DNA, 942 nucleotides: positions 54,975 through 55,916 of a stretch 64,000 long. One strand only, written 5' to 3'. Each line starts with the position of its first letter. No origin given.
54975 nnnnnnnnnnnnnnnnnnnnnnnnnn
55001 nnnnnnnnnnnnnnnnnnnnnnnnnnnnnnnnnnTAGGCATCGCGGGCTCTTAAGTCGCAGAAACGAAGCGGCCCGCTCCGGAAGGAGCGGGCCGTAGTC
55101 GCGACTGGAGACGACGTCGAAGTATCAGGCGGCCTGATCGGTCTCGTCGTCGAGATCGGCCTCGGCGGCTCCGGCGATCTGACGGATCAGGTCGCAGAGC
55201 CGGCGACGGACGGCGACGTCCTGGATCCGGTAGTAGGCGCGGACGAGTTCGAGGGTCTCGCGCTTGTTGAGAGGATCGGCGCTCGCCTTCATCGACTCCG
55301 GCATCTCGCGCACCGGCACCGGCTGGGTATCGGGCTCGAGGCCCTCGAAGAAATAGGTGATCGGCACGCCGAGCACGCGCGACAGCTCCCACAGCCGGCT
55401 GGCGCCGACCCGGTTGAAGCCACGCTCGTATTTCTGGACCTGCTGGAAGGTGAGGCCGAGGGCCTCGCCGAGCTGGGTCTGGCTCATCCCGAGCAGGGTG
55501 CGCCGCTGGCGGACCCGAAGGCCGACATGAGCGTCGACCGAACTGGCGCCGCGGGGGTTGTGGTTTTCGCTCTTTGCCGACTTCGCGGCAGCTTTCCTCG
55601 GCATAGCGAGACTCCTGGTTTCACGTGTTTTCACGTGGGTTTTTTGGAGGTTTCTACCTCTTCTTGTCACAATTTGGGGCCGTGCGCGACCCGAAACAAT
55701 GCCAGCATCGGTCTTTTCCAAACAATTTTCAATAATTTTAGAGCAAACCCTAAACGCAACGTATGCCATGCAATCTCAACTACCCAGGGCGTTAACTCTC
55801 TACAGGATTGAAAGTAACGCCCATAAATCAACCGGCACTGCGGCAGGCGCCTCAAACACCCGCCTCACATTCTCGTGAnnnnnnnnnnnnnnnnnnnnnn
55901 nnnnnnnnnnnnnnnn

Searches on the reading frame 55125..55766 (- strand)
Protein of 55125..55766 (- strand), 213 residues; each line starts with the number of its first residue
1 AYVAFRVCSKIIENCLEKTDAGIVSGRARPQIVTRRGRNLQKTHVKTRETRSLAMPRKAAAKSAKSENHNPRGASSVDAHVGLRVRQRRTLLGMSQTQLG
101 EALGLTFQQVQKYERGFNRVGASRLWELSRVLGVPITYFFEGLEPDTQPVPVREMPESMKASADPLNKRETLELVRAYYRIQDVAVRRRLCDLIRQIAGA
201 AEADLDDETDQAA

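Call 88: search_protein_families(library=pfam, proteins=[window:55125-55766:-], max_evalue=0.01)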
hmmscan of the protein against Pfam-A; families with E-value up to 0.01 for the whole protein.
window:55125-55766:- (213 aa): 2 families
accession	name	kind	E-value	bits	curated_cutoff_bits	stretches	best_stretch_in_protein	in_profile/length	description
PF01381.28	HTH_3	-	5.1e-14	52.5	23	1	85-139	1-55/55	Helix-turn-helix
PF13560.12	HTH_31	-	4.4e-07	30.6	27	1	81-135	2-57/64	Helix-turn-helix domain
